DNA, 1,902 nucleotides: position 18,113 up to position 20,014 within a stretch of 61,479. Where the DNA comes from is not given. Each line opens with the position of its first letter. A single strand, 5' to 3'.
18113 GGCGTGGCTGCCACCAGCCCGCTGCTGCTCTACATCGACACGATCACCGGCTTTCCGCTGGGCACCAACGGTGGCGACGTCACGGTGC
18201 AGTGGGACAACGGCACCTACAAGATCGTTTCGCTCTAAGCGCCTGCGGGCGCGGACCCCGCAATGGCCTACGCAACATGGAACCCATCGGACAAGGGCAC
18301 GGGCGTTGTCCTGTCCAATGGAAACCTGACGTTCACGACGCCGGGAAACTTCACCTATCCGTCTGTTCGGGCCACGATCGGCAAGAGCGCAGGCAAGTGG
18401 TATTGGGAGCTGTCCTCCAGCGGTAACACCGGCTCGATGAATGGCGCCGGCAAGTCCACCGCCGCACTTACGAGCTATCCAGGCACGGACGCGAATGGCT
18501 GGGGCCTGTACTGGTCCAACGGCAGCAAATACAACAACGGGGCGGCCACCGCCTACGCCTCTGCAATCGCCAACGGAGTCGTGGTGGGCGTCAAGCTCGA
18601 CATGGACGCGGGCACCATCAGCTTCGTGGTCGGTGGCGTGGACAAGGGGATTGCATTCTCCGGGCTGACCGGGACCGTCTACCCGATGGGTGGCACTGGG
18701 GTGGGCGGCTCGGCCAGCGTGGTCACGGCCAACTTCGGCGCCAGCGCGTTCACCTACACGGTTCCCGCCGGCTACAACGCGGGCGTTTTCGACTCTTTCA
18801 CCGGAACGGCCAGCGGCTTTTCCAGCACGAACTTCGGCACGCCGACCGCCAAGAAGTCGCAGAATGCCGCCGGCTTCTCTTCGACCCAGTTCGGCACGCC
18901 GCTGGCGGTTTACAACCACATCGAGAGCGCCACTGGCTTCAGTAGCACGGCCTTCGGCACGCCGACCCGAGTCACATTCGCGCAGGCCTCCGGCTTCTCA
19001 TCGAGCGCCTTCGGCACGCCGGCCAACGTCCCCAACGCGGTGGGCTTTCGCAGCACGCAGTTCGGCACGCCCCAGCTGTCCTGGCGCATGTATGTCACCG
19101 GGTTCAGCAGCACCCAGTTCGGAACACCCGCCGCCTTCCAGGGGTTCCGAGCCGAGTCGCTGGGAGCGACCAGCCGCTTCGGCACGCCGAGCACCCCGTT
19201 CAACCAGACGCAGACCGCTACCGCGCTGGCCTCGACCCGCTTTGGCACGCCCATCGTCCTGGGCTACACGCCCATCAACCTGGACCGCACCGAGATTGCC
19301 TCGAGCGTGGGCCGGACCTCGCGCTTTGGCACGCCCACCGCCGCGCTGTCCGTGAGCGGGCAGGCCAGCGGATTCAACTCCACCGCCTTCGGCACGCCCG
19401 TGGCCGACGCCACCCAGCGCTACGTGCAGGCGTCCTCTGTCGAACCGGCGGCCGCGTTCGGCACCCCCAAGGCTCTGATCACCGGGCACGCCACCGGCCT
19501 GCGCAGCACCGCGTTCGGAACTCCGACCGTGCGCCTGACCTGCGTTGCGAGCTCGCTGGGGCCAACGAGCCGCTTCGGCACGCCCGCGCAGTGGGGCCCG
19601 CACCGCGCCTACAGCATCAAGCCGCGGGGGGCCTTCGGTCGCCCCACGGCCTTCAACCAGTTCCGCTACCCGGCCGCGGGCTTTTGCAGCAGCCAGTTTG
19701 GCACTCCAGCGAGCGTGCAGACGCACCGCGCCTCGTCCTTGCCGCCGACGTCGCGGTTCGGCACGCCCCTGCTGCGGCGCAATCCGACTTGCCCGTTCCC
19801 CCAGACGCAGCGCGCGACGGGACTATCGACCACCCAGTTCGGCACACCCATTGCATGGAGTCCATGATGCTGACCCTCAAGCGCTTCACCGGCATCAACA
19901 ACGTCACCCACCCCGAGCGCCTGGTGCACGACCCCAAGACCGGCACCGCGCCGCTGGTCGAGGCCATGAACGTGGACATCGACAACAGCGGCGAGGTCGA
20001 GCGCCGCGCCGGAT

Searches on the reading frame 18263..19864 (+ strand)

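Call 58: search_protein_families(library=phrogs, proteins=[window:18263-19864:+], max_evalue=0.00001)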
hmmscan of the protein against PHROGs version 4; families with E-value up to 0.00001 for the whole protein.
window:18263-19864:+ (534 aa): 3 families
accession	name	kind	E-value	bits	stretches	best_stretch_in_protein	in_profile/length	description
phrog_10080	-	unknown function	1.1e-25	91.2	1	3-173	15-194/667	-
phrog_37978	-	unknown function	9.4e-22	78.6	1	9-176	385-561/564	-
phrog_19943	-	head and packaging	2.2e-11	43.2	1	3-173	699-884/1227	virion structural protein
